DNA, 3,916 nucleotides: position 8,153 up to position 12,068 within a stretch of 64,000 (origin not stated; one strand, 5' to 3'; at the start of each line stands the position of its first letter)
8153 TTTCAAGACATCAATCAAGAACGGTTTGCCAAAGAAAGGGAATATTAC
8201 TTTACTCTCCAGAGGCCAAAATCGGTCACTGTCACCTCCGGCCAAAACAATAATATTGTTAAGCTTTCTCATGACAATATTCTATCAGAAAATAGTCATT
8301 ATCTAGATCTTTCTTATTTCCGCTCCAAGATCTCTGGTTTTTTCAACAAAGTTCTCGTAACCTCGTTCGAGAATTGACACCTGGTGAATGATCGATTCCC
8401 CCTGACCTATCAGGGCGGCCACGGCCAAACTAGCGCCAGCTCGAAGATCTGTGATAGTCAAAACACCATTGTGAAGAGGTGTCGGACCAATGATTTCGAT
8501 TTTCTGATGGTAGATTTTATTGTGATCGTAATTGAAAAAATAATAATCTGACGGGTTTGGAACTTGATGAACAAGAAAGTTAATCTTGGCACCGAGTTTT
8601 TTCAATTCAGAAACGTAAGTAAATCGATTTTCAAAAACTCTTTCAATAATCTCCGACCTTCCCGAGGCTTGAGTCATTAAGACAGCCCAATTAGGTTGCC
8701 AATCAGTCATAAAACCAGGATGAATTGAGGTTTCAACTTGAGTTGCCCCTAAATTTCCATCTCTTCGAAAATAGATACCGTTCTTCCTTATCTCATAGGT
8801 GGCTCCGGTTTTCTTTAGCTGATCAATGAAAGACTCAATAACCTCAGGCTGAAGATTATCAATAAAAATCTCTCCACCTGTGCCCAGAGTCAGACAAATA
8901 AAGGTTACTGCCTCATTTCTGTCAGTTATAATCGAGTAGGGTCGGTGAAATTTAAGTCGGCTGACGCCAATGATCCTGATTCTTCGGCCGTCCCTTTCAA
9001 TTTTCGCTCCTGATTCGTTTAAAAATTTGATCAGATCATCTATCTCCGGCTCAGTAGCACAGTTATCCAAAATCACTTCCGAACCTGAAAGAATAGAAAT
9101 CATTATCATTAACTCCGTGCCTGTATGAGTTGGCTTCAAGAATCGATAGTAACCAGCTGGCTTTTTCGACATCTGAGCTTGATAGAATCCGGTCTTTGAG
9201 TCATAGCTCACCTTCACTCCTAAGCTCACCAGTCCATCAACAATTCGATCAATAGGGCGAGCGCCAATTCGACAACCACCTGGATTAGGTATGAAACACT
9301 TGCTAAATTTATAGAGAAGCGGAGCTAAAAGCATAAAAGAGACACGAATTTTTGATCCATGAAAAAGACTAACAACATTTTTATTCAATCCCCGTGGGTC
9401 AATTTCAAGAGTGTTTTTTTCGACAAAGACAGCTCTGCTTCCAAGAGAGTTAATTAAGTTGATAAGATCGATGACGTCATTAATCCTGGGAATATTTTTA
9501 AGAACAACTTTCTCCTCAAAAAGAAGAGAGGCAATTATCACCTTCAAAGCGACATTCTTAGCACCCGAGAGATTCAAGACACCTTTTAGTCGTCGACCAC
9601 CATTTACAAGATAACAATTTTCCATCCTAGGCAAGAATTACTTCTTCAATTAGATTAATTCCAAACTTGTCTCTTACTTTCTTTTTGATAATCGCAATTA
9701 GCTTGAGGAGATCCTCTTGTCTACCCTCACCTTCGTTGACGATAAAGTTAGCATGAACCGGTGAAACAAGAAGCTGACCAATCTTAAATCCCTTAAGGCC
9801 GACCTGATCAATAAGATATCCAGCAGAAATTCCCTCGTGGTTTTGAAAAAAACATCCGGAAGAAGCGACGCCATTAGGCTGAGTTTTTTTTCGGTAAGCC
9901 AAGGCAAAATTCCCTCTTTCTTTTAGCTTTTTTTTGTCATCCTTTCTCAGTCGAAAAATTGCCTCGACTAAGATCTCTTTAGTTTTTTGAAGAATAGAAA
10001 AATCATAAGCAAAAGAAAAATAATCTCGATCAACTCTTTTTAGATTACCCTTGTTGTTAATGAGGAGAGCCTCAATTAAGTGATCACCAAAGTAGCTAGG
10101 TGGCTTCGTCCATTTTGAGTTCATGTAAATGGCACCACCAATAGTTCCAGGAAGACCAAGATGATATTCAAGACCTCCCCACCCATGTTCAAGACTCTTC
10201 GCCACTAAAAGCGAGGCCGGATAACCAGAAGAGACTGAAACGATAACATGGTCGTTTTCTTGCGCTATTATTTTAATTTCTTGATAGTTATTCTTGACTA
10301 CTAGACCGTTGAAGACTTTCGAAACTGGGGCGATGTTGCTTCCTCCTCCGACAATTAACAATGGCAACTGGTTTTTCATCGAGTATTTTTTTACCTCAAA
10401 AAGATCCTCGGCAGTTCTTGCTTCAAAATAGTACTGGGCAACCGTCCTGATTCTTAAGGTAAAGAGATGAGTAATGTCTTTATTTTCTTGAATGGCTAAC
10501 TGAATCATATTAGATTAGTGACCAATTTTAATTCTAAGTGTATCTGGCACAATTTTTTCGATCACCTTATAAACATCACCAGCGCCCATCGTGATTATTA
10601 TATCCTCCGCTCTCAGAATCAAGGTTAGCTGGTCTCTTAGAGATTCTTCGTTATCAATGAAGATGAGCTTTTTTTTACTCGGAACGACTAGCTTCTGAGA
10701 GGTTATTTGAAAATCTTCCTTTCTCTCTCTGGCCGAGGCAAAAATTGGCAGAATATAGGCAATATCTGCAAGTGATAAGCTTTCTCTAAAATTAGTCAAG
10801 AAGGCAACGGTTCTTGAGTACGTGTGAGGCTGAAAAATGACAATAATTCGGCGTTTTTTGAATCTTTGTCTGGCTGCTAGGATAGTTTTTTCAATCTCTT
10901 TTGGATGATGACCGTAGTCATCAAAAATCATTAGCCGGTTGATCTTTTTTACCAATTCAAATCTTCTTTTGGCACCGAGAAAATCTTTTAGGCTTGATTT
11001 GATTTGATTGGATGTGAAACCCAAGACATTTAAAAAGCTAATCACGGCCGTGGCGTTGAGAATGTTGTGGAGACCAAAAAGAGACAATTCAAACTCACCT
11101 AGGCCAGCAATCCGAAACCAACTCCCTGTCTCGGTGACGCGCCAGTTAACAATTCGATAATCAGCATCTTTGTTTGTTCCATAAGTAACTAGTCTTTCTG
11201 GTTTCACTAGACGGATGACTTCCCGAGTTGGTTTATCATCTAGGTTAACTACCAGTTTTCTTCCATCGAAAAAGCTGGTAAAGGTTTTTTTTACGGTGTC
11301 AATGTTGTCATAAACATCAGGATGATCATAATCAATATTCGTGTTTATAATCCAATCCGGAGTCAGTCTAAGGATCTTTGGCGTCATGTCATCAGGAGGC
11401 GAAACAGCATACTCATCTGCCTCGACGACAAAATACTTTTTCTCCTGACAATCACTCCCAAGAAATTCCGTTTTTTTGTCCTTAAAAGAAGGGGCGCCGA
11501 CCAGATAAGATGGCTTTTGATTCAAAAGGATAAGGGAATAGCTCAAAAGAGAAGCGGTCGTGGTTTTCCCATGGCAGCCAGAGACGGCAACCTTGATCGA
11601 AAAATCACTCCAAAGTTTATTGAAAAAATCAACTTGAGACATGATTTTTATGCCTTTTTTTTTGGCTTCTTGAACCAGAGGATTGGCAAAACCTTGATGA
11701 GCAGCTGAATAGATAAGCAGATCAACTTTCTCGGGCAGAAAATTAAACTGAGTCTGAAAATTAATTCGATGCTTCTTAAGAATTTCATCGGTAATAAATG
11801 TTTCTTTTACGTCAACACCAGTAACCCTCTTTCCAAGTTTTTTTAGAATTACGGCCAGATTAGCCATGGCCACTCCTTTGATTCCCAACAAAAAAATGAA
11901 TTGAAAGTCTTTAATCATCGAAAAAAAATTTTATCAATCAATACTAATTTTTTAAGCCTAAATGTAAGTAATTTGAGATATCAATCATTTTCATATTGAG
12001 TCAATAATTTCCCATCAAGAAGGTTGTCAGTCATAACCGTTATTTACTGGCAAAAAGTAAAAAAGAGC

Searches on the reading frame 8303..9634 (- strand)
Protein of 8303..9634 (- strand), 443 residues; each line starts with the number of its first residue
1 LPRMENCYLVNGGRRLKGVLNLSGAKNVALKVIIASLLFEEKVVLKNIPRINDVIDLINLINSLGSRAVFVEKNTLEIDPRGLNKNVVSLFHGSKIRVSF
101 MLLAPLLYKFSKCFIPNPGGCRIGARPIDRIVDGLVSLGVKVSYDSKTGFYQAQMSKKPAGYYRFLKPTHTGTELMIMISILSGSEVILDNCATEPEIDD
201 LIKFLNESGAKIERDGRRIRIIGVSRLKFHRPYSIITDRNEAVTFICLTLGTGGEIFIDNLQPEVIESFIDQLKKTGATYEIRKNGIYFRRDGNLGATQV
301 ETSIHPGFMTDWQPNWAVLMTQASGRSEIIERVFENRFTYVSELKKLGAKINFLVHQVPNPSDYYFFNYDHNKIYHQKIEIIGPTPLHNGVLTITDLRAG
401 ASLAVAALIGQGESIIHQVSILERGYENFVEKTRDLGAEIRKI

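Call 84: search_protein_families(library=ncbifam, proteins=[window:8303-9634:-], max_evalue=0.00001)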
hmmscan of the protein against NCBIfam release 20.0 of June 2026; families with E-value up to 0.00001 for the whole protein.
window:8303-9634:- (443 aa): 5 families
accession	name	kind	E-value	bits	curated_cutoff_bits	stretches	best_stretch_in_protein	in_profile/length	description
NF006873.0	PRK09369.1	subfamily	3e-122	408.3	297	1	7-442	3-416/419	UDP-N-acetylglucosamine 1-carboxyvinyltransferase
TIGR01072.1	murA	equivalog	6.6e-115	384.2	392.7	1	7-441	3-415/416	UDP-N-acetylglucosamine 1-carboxyvinyltransferase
NF009470.0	PRK12830.1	equivalog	2.2e-90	303.4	552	2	9-353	5-346/417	UDP-N-acetylglucosamine 1-carboxyvinyltransferase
TIGR01356.1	aroA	equivalog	4.9e-24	84.9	287.25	1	18-351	1-346/415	3-phosphoshikimate 1-carboxyvinyltransferase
NF011381.1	PRK14806.1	equivalog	6.1e-06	24.8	902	0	4-284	300-582/733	bifunctional prephenate dehydrogenase/3-phosphoshikimate 1-carboxyvinyltransferase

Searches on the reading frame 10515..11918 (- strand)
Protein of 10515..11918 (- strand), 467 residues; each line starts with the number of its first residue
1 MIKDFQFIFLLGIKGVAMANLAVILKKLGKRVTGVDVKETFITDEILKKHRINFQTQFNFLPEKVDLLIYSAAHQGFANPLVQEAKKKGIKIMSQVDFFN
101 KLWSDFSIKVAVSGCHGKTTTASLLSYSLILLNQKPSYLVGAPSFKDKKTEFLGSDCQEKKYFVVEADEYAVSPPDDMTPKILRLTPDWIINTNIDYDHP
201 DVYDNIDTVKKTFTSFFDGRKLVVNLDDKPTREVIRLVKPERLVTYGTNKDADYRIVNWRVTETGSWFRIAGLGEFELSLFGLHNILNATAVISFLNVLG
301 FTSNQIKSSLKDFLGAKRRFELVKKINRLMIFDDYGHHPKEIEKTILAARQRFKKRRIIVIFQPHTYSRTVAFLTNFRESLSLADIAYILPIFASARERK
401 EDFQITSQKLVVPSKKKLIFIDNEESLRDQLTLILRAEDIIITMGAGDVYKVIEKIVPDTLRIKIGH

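Call 84: search_protein_families(library=ncbifam, proteins=[window:10515-11918:-], max_evalue=0.00001)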
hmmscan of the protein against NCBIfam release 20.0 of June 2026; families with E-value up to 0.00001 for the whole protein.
window:10515-11918:- (467 aa): 18 families
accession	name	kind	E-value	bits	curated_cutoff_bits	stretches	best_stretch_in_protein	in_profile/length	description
TIGR01082.1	murC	equivalog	2.1e-105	353.4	335.1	1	8-456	2-448/449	UDP-N-acetylmuramate--L-alanine ligase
NF011171.0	PRK14573.1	equivalog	2.3e-53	181.2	1015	1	7-456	6-444/809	bifunctional UDP-N-acetylmuramate--L-alanine ligase/D-alanine--D-alanine ligase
TIGR01081.1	mpl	equivalog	6.7e-46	157.2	388.7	1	8-448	2-435/448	UDP-N-acetylmuramate:L-alanyl-gamma-D-glutamyl-meso-diaminopimelate ligase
NF001126.0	PRK00139.1-4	equivalog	2.1e-26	92.5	373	1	98-362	96-374/486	UDP-N-acetylmuramoyl-L-alanyl-D-glutamate--2,6-diaminopimelate ligase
NF053645.1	pMurC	equivalog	2.9e-24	85.6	560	1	275-416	310-452/492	pseudomurein biosynthesis peptide ligase pMurC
TIGR01087.1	murD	equivalog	1e-22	80.9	211.95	1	11-334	7-322/441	UDP-N-acetylmuramoyl-L-alanine--D-glutamate ligase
TIGR01085.1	murE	subfamily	2e-18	66.6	257.3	1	185-362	176-364/472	UDP-N-acetylmuramyl-tripeptide synthetase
TIGR01143.1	murF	subfamily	5.8e-17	61.8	288.6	1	106-348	72-317/418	UDP-N-acetylmuramoyl-tripeptide--D-alanyl-D-alanine ligase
NF001124.0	PRK00139.1-2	equivalog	6.8e-17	61.4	476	1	196-362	213-383/500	UDP-N-acetylmuramoyl-L-alanyl-D-glutamate--2,6-diaminopimelate ligase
NF010628.0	PRK14022.1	equivalog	2.5e-16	59.5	536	1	108-454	112-464/483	UDP-N-acetylmuramoyl-L-alanyl-D-glutamate--L-lysine ligase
NF008896.0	PRK11929.1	equivalog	6.3e-16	57.4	1023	1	191-362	206-391/965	bifunctional UDP-N-acetylmuramoyl-L-alanyl-D-glutamate--2,6-diaminopimelate ligase MurE/UDP-N-acetylmuramoyl-tripeptide--D-alanyl-D-alanine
NF053648.1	pMurE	equivalog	9.9e-16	57.5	600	1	185-360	188-359/464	pseudomurein biosynthesis peptide ligase pMurE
NF053647.1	pMurD2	equivalog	1.5e-11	43.8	550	1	108-236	100-223/405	pseudomurein biosynthesis peptide ligase pMurD2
NF001123.0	PRK00139.1-1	equivalog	3.2e-11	42.6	586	1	190-355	200-376/493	UDP-N-acetylmuramoyl-L-alanyl-D-glutamate--2,6-diaminopimelate ligase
NF033197.0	F430_CfbE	equivalog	3.4e-09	36.2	250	0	20-127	11-119/430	coenzyme F430 synthase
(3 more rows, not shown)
